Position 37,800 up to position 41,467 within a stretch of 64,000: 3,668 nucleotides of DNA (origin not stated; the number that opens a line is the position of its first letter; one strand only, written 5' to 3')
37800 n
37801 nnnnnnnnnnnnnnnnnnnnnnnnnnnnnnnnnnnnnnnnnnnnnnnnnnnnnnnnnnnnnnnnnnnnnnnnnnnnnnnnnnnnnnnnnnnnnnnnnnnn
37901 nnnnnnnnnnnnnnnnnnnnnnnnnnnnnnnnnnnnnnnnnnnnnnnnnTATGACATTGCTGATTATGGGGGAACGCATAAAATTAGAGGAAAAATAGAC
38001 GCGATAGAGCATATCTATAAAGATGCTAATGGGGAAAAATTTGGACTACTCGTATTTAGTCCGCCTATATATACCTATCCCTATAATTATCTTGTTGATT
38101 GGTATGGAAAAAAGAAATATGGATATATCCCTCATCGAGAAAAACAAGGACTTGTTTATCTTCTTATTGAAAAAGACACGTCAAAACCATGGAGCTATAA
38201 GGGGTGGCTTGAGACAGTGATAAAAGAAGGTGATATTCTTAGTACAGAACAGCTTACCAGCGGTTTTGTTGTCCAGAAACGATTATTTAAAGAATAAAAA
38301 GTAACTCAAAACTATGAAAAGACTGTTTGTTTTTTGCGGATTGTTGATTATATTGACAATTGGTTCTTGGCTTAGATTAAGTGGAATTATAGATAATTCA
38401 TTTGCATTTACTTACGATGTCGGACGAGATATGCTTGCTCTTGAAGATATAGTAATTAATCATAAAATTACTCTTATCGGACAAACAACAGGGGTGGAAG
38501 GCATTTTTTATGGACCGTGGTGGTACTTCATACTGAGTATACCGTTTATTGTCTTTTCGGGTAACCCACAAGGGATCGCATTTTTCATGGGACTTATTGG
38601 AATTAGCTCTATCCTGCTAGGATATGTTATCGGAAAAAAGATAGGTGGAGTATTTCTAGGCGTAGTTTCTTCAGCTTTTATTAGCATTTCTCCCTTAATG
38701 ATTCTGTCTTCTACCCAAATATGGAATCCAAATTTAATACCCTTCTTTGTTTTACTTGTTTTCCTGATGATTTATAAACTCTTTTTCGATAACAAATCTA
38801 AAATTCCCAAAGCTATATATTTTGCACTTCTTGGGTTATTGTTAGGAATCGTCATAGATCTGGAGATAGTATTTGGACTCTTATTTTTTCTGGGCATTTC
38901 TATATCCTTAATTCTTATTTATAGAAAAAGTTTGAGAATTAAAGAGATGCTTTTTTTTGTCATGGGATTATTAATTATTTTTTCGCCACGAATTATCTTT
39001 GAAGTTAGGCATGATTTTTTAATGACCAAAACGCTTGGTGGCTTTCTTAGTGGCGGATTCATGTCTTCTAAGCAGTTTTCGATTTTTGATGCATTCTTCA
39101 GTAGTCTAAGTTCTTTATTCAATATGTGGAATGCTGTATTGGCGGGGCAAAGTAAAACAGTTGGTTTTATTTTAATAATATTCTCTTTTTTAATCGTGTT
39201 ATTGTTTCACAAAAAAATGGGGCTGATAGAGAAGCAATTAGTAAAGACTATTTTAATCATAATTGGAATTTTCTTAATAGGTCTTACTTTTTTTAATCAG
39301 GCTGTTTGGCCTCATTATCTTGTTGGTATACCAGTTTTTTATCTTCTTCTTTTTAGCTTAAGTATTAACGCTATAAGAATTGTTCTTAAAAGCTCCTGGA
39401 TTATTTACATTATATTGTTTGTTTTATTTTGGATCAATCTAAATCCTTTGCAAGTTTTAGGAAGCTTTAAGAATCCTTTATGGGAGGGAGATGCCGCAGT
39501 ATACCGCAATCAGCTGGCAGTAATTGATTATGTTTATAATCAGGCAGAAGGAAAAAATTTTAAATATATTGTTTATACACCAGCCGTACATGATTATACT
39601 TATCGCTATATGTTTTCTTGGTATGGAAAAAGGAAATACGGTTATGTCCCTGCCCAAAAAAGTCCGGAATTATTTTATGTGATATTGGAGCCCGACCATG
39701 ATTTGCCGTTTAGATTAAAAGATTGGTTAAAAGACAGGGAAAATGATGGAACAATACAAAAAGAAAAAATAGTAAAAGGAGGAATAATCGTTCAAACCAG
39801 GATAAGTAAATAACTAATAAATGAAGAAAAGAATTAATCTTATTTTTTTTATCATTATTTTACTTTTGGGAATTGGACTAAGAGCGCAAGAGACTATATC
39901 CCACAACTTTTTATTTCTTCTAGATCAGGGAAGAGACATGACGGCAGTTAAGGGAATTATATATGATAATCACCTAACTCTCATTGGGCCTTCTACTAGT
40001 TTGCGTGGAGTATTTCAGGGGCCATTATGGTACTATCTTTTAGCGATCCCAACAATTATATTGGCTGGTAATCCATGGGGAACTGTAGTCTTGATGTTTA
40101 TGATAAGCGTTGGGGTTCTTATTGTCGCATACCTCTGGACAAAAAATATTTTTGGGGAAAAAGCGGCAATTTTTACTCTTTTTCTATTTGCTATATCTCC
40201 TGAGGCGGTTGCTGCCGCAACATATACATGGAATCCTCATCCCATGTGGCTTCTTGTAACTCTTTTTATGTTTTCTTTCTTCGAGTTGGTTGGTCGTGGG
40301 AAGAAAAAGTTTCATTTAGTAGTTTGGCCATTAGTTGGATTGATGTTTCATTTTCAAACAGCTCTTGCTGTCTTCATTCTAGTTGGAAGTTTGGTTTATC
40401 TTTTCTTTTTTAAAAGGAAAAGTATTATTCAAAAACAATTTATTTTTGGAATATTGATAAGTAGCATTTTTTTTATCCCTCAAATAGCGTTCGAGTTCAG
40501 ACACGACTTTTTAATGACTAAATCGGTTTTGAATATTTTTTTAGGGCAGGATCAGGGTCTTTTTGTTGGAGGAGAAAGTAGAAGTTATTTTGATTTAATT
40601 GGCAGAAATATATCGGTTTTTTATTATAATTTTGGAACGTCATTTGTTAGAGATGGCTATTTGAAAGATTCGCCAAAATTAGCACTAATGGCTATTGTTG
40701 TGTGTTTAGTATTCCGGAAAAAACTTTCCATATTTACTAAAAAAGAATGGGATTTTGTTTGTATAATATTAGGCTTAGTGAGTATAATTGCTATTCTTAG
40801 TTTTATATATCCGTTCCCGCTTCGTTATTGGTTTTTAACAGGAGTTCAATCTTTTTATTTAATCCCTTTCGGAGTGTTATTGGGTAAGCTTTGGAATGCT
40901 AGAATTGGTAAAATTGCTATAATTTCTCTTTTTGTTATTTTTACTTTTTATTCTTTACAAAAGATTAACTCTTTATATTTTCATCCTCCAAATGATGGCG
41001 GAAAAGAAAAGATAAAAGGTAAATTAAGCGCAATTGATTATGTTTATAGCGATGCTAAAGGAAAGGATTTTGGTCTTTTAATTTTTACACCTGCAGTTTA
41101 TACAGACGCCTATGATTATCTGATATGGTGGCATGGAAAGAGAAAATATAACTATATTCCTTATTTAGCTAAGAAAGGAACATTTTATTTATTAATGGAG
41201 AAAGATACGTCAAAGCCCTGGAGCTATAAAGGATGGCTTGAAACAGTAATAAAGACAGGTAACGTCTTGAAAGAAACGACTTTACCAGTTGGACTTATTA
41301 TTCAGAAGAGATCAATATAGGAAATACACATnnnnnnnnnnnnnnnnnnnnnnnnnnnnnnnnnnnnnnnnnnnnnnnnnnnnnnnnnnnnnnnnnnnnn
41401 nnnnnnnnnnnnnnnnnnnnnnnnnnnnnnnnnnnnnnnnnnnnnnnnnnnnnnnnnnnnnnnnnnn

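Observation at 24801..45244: Family D: seven paralogues of an apparently uncharacterised polytopic membrane family with an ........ ... LIGP ... GPxWYY signature (four in tandem at 35436-41320)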

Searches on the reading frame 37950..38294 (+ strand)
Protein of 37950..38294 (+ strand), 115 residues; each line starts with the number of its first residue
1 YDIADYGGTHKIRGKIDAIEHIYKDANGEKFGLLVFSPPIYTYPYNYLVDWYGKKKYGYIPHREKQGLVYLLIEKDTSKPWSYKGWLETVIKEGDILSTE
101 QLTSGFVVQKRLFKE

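Call 36: search_protein_families(library=pfam, proteins=[window:37950-38294:+], max_evalue=10)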
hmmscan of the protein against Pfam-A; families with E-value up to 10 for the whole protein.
window:37950-38294:+ (115 aa): 0 families

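Call 43: search_protein_representatives(alignment_id=A4)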
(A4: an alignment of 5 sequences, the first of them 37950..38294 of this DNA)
Query: 5 sequences, 119 profile positions. Proteins with E-value up to 0.001 (for the whole library): 968; up to 1e-10: 366; up to 1e-30: 41. The best 150 are listed.
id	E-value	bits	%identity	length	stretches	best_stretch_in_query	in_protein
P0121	3.4e-40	153.0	-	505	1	3-118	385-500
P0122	8.5e-40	151.7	-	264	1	4-117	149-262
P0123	2.5e-39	150.2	-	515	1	4-116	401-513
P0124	6.4e-39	148.8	-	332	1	6-116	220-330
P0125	5.5e-37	142.6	-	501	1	5-119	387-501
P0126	7.2e-37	142.2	-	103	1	20-117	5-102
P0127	7.6e-37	142.1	-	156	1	4-117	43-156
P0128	9.9e-37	141.8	-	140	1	4-116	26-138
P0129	2.5e-36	140.5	-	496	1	4-117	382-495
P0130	2.7e-36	140.4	-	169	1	7-118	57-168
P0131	3.4e-36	140.1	-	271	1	8-118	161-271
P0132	4.8e-36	139.6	-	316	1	4-116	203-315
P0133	7.5e-36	138.9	-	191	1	10-117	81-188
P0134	1.1e-35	138.4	-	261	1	4-116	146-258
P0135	8.1e-35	135.6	-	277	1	4-116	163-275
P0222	1.6e-21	92.7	-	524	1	11-117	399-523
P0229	7.7e-20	87.3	-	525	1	12-117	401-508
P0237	5.5e-19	84.5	-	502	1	8-118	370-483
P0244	2.1e-18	82.6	-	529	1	4-117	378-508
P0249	1.0e-17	80.5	-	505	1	7-117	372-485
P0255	3.1e-17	78.9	-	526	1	15-117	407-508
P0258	7.5e-17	77.6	-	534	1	11-115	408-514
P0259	1.0e-16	77.2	-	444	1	5-117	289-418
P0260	1.0e-16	77.2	-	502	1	2-118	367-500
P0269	6.4e-16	74.6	-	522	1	12-118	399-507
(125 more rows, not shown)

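Call 44: predict_structure(alignment_id=A5)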
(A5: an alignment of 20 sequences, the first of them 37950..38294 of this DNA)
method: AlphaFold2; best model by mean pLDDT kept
length: 115 residues; sequences in the alignment: 20
mean_pLDDT: 86.1   pTM: 0.81
mean pLDDT of the five models: 86.1, 85.9, 85.7, 84.4, 82.9
residues with pLDDT >= 90: 66; 70-90: 36; 50-70: 6; < 50: 7
segments of 3 or more residues with pLDDT < 50: 1-7
pLDDT, mean of each block of 10 residues (from residue 1): 46 84 94 88 80 89 95 89 92 95 92 89
secondary structure, 60 per line:
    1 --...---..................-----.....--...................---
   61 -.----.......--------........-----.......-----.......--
elements in order: H9-26 E32-36 H39-57 E67-73 H82-89 E95-101 E107-113

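Call 64: list_cluster_members(proteins=[P0244, P0255, P0258, P0259, P0260, P0269, P0249, P0237, P0222, P0229])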
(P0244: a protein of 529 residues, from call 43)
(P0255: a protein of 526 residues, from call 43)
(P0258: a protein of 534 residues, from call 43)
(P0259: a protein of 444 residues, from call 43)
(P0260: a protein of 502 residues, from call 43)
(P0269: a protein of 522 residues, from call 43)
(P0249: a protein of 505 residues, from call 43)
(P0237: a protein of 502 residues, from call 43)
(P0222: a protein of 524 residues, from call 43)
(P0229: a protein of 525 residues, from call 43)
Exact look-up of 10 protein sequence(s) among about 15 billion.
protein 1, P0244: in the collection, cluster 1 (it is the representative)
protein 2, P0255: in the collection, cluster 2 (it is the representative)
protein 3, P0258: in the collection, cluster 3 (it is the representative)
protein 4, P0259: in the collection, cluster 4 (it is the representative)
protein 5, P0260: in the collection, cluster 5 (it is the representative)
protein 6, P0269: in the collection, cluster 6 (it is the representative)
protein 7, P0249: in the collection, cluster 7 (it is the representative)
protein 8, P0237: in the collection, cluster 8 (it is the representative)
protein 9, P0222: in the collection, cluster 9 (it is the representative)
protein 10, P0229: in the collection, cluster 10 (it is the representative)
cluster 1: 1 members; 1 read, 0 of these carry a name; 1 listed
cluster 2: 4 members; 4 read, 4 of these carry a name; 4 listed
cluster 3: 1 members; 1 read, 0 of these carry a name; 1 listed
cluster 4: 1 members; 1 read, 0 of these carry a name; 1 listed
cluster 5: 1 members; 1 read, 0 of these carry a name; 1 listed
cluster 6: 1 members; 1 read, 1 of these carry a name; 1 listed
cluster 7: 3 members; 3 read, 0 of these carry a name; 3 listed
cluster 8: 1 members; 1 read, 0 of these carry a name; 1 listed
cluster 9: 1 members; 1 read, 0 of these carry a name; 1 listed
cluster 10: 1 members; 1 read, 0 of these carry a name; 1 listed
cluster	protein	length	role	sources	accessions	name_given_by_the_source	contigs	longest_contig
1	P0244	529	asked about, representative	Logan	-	-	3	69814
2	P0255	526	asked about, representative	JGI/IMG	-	hypothetical protein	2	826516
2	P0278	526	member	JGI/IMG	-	hypothetical protein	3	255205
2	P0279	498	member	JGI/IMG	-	hypothetical protein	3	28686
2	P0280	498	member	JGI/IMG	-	hypothetical protein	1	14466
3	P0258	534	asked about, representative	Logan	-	-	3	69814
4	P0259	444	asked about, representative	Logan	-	-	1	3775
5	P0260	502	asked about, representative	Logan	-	-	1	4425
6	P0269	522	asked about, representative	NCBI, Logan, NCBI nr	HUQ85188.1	MAG TPA: glycosyltransferase family 39 protein [Candidatus Limnocylindrales bacterium] | glycosyltransferase family 39 protein [Candidatus Limnocylindrales bacterium]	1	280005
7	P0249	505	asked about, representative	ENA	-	-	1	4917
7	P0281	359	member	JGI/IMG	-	-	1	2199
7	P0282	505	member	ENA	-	-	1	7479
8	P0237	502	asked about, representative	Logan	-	-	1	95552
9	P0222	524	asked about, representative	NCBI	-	-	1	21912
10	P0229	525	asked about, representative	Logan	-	-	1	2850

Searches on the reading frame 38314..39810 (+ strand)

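Call 3: search_protein_families(library=pfam, proteins=[window:38314-39810:+], max_evalue=1)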
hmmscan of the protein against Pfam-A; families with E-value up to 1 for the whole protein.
window:38314-39810:+ (499 aa): 1 family
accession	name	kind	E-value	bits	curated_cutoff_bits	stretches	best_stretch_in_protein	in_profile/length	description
PF25730.1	Herpes_BDLF2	-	0.91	9.1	27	0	357-385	66-94/266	Gammaherpesvirus intercellular spread glycoprotein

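Call 4: search_protein_families(library=ncbifam, proteins=[window:38314-39810:+], max_evalue=1)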
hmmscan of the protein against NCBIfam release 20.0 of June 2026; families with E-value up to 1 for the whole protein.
window:38314-39810:+ (499 aa): 0 families

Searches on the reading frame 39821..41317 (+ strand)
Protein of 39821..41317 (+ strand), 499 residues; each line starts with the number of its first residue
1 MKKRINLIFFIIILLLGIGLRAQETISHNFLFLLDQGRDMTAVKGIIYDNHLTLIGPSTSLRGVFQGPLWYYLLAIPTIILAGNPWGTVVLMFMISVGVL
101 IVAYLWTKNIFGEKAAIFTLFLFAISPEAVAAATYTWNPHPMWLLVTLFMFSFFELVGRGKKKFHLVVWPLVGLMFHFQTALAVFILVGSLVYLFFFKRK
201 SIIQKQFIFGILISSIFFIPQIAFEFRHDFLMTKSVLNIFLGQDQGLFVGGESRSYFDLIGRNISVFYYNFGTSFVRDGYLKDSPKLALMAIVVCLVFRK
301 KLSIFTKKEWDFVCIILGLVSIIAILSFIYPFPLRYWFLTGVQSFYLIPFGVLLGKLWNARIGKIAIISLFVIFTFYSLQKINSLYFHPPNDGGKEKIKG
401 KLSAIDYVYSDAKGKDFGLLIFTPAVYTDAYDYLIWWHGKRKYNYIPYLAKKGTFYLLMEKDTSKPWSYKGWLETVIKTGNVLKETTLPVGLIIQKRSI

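Call 3: search_protein_families(library=pfam, proteins=[window:39821-41317:+], max_evalue=1)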
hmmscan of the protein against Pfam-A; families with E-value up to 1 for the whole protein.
window:39821-41317:+ (499 aa): 1 family
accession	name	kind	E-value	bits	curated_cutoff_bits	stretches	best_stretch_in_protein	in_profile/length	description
PF13231.12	PMT_2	-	7.1e-09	36.5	26.1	1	67-222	3-158/160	Dolichyl-phosphate-mannose-protein mannosyltransferase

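Call 4: search_protein_families(library=ncbifam, proteins=[window:39821-41317:+], max_evalue=1)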
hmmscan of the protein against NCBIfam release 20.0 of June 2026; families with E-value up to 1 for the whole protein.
window:39821-41317:+ (499 aa): 0 families

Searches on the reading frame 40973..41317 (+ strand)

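Call 36: search_protein_families(library=pfam, proteins=[window:40973-41317:+], max_evalue=10)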
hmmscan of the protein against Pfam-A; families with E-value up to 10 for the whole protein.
window:40973-41317:+ (115 aa): 1 family
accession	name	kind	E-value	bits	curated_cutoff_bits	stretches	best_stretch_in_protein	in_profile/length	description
PF18343.7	SH3_14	-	0.062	13.9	25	1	45-84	81-120/134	Dda helicase SH3 domain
